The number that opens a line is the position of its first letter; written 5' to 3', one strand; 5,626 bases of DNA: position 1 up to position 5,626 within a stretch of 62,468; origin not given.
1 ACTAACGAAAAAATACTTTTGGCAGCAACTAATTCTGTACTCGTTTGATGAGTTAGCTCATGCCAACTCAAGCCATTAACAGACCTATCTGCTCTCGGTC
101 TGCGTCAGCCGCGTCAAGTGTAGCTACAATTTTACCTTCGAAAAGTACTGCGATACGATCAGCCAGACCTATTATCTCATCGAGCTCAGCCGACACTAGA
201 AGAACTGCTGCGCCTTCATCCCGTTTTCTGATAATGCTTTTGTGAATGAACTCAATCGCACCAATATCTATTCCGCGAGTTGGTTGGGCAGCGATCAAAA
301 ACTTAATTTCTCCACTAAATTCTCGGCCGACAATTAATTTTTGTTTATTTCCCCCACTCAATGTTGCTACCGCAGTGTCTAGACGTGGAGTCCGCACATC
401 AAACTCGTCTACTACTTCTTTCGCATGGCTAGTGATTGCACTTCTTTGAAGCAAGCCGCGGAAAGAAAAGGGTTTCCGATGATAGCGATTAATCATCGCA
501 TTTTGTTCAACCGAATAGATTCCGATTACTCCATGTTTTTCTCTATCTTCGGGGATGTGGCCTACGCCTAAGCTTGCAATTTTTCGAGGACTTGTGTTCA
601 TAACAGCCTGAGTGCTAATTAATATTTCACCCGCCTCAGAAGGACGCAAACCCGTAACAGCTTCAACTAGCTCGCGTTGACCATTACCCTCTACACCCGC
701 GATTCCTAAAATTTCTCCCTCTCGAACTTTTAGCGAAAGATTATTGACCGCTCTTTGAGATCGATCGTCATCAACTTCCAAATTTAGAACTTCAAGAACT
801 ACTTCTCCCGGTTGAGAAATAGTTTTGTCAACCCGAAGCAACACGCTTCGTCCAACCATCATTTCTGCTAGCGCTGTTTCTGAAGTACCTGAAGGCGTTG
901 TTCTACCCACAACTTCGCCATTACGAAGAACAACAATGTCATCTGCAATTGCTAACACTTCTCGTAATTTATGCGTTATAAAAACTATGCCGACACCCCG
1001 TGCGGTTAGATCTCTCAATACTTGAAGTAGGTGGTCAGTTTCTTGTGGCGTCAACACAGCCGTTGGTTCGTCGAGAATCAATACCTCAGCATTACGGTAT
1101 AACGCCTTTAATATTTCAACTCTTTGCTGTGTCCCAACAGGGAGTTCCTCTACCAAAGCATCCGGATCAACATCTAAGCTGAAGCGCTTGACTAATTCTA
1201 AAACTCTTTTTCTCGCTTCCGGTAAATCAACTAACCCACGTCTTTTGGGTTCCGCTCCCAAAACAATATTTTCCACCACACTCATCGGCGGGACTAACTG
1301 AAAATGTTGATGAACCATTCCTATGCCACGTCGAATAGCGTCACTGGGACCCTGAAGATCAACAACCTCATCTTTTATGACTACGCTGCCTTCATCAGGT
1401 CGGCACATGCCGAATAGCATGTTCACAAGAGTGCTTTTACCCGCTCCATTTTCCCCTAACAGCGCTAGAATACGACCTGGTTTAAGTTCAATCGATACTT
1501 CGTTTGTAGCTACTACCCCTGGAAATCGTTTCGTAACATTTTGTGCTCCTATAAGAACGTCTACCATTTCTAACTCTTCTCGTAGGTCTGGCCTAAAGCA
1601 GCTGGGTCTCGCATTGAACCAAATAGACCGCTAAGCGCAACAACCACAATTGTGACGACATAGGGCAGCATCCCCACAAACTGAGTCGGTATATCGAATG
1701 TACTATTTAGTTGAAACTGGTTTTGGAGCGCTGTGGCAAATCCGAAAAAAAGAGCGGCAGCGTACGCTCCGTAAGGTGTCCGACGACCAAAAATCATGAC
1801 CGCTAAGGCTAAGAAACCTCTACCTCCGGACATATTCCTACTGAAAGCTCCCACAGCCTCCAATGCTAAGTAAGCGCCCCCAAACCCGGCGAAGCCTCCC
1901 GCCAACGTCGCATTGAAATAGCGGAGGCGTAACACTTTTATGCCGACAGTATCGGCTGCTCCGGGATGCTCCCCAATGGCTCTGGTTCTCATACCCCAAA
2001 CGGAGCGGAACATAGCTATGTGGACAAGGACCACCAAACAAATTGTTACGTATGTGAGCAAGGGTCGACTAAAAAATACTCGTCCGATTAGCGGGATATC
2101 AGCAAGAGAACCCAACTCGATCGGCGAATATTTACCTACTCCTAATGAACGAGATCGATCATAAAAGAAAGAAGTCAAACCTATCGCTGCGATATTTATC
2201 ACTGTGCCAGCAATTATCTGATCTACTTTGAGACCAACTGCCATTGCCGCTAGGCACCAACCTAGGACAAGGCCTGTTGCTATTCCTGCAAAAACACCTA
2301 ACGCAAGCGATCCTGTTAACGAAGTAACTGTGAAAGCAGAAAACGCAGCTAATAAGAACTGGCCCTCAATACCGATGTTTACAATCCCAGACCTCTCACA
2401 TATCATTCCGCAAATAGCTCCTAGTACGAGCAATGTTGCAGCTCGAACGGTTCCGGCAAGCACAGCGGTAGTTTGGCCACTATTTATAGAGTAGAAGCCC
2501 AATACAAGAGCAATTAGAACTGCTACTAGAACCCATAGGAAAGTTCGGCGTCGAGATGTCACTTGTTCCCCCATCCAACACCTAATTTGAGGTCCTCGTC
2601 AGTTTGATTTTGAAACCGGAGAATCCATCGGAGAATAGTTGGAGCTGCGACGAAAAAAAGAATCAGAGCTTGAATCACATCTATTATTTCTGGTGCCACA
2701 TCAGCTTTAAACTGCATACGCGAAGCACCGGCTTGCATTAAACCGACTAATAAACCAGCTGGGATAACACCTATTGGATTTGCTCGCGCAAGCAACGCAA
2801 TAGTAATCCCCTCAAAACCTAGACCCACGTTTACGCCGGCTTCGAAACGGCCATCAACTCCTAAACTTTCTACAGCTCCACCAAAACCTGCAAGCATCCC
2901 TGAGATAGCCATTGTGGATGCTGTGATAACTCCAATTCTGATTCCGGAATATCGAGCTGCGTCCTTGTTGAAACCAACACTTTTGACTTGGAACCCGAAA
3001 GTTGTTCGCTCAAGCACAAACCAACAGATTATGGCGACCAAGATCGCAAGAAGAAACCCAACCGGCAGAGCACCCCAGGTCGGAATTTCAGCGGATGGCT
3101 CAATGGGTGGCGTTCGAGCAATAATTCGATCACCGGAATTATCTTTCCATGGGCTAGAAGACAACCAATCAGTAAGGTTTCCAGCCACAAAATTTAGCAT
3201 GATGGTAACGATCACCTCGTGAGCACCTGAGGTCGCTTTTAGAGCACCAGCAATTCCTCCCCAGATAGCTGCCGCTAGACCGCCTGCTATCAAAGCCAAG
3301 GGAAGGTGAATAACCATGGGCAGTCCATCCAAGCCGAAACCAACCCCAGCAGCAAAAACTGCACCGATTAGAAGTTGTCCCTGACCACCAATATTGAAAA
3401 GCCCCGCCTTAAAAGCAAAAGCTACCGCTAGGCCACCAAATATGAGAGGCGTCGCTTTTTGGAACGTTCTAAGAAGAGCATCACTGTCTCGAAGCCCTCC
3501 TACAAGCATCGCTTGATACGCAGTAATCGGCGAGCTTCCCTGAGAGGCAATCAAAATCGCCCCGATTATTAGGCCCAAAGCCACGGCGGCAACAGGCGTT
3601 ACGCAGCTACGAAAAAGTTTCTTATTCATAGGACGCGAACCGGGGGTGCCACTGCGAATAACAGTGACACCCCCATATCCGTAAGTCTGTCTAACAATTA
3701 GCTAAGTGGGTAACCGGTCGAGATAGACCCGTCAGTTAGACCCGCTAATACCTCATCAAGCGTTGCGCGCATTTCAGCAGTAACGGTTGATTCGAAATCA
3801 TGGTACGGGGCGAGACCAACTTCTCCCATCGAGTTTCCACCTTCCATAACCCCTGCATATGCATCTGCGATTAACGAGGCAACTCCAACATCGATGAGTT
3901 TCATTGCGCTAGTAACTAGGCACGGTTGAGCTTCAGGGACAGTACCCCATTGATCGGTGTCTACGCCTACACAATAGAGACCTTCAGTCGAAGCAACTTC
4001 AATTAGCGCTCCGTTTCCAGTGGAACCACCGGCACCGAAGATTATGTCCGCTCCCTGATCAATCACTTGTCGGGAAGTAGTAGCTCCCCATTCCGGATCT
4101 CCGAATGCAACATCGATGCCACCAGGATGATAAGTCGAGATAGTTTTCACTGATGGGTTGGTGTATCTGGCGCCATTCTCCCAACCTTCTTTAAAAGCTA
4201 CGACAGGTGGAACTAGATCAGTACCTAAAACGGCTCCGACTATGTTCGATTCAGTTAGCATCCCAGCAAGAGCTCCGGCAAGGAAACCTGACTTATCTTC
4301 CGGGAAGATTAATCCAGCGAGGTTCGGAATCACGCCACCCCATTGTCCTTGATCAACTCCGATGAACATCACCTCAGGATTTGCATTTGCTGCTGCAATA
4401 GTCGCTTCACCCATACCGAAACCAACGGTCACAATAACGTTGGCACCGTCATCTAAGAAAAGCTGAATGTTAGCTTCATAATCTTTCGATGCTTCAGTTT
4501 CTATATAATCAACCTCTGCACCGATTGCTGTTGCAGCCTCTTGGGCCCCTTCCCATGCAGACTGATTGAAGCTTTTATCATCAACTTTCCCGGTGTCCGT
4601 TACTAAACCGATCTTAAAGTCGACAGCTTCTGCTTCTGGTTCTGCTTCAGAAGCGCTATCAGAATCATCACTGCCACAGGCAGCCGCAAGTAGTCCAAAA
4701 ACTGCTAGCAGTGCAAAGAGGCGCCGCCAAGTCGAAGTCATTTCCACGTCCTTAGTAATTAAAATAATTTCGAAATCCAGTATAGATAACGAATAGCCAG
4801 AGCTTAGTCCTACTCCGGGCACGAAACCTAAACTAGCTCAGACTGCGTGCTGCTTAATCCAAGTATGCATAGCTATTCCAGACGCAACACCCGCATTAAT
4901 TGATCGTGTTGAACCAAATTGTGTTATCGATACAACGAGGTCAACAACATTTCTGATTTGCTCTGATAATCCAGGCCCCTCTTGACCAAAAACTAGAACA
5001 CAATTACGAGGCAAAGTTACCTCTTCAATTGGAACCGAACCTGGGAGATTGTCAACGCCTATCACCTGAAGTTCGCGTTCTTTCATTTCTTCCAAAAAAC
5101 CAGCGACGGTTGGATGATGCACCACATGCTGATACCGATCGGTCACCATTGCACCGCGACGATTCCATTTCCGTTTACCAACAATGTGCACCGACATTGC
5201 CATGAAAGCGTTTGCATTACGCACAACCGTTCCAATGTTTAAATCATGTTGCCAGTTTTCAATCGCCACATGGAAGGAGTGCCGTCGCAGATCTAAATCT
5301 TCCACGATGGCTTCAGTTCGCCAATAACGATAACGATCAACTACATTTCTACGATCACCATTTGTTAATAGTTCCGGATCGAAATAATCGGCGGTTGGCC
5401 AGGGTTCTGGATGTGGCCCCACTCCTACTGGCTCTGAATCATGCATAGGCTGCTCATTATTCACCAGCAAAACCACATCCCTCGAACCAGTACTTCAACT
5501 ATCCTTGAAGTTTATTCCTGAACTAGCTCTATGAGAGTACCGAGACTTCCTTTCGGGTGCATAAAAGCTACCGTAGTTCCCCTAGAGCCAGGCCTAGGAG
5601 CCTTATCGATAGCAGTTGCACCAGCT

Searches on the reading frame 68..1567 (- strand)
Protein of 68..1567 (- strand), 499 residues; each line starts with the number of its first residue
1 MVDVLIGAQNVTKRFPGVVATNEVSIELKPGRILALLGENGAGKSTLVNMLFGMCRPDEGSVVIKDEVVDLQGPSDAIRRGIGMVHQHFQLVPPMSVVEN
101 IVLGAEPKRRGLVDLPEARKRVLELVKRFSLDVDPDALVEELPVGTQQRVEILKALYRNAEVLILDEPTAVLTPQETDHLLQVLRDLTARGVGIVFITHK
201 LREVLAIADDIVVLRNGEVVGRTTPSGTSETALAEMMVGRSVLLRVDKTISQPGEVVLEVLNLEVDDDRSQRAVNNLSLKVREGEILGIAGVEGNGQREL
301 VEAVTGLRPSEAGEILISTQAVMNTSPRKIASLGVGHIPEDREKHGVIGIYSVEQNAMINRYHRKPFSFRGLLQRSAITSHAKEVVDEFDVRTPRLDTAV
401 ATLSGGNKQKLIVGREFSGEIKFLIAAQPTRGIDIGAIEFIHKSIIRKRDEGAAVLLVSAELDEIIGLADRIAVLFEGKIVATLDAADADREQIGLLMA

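Call 71: search_protein_families(library=pfam, proteins=[window:68-1567:-], max_evalue=0.00001)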
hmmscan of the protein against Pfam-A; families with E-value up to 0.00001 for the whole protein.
window:68-1567:- (499 aa): 2 families
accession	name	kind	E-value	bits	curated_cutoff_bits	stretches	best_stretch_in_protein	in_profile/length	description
PF00005.33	ABC_tran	-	1.4e-46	158.9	25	2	22-170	2-137/137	ABC transporter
PF13304.12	AAA_21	-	3.3e-08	34.4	27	0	145-199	241-298/304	AAA domain, putative AbiEii toxin, Type IV TA system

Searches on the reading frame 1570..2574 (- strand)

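Call 71: search_protein_families(library=pfam, proteins=[window:1570-2574:-], max_evalue=0.00001)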
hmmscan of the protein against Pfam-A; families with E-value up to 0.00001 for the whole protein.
window:1570-2574:- (334 aa): 1 family
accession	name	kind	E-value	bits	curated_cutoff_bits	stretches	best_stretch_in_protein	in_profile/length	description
PF02653.21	BPD_transp_2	-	1.8e-35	122.8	26.8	1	41-312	4-269/269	Branched-chain amino acid transport system / permease component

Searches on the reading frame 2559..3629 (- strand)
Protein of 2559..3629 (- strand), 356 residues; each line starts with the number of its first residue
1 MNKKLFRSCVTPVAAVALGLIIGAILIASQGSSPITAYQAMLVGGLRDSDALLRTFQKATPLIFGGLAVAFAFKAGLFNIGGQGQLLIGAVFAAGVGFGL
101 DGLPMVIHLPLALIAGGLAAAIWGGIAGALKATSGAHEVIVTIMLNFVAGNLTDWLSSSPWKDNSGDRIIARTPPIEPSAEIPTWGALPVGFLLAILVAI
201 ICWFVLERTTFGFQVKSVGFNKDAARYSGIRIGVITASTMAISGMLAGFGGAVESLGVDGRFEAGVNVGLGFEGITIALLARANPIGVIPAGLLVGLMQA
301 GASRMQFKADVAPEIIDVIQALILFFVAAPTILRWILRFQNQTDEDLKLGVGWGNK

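Call 71: search_protein_families(library=pfam, proteins=[window:2559-3629:-], max_evalue=0.00001)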
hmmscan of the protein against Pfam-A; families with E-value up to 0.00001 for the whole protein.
window:2559-3629:- (356 aa): 1 family
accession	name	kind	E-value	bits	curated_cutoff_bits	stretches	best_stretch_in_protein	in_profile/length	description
PF02653.21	BPD_transp_2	-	2.5e-44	151.9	26.8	1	54-327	4-268/269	Branched-chain amino acid transport system / permease component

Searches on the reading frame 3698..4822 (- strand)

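Call 71: search_protein_families(library=pfam, proteins=[window:3698-4822:-], max_evalue=0.00001)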
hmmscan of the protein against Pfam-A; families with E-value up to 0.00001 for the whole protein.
window:3698-4822:- (374 aa): 1 family
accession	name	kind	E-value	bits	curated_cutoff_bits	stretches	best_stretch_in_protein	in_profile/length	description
PF02608.20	Bmp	-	1.8e-40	139.3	24.1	1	73-332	5-257/301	ABC transporter substrate-binding protein PnrA-like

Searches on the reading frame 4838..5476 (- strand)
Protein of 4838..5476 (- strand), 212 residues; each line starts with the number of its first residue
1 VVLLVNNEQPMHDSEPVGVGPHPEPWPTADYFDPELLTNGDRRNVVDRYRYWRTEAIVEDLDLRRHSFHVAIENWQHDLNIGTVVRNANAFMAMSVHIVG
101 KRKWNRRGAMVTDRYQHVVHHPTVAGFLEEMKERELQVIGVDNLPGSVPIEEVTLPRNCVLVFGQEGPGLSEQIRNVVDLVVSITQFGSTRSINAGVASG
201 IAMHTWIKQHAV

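Call 71: search_protein_families(library=pfam, proteins=[window:4838-5476:-], max_evalue=0.00001)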
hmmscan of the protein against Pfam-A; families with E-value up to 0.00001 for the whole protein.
window:4838-5476:- (212 aa): 1 family
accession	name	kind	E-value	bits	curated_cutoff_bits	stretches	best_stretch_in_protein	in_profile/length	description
PF00588.24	SpoU_methylase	-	2.8e-26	92.8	29.7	1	68-204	2-142/142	SpoU rRNA Methylase family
